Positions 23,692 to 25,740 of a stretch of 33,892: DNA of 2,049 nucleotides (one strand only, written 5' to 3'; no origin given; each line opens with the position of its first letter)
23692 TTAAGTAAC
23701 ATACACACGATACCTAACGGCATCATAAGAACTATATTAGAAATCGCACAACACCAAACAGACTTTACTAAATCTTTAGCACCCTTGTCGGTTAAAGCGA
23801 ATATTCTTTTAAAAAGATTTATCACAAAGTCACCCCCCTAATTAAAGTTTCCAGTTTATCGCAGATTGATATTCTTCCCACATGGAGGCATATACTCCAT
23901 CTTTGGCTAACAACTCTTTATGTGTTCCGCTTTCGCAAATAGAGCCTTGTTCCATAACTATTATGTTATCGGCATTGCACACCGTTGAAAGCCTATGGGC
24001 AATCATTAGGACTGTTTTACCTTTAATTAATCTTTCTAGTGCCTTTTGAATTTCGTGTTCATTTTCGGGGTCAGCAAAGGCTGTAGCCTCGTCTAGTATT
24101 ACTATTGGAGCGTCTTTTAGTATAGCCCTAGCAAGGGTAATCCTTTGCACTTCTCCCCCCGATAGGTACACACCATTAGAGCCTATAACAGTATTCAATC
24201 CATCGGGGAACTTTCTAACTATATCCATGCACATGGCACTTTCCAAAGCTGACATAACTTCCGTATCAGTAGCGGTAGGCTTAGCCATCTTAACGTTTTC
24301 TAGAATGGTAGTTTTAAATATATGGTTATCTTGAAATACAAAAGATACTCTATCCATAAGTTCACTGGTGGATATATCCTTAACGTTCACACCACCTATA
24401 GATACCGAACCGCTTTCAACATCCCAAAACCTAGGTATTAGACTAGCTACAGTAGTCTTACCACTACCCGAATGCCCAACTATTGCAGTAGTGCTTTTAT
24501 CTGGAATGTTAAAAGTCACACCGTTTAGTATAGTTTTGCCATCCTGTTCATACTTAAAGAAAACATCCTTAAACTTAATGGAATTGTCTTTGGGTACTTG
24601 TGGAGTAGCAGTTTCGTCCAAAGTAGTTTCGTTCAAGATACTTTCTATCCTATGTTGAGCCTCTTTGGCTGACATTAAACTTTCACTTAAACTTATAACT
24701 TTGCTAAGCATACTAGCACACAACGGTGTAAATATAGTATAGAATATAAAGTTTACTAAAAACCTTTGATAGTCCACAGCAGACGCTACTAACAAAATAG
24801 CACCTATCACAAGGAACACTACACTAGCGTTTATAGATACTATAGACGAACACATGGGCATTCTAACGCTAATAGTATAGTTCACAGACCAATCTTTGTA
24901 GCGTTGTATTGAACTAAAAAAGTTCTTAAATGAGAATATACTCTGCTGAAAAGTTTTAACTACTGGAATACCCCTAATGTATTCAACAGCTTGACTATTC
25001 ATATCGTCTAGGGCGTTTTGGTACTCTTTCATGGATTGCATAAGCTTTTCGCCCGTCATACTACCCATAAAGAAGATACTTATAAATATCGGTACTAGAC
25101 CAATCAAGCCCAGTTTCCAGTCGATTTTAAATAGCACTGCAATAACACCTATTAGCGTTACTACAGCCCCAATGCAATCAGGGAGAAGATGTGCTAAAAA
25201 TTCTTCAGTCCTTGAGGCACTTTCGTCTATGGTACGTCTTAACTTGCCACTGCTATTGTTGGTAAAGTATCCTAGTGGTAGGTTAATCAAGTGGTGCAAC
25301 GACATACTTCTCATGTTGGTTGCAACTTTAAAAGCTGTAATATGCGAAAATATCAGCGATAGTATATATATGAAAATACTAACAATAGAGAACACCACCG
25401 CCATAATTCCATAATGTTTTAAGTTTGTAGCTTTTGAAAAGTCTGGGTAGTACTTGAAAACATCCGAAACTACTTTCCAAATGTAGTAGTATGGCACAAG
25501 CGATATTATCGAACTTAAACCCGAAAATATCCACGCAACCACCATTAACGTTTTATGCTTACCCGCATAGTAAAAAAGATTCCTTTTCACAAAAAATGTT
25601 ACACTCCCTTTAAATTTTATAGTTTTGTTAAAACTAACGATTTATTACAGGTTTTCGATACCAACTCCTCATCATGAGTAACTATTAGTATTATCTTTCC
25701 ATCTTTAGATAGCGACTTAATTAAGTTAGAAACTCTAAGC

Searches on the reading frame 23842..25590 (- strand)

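Call 6: search_protein_families(library=pfam, proteins=[window:23842-25590:-], max_evalue=0.01)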
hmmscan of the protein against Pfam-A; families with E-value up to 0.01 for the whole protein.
window:23842-25590:- (582 aa): 6 families
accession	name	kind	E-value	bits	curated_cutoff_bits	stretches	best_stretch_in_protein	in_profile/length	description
PF00005.33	ABC_tran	-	3.4e-26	92.9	25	1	355-504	1-137/137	ABC transporter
PF00664.28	ABC_membrane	-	4.8e-23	82.7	28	1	21-287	6-270/274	ABC transporter transmembrane region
PF02463.25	SMC_N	-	1.1e-07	31.9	40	1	444-547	135-212/220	RecF/RecN/SMC N terminal domain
PF13479.12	AAA_24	-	2e-05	25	27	1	367-437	4-77/195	AAA domain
PF00270.35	DEAD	-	0.0028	17.8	26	0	367-528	16-155/167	DEAD/DEAH box helicase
PF13401.12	AAA_22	-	0.0033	18.2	27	0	366-516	6-106/130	AAA domain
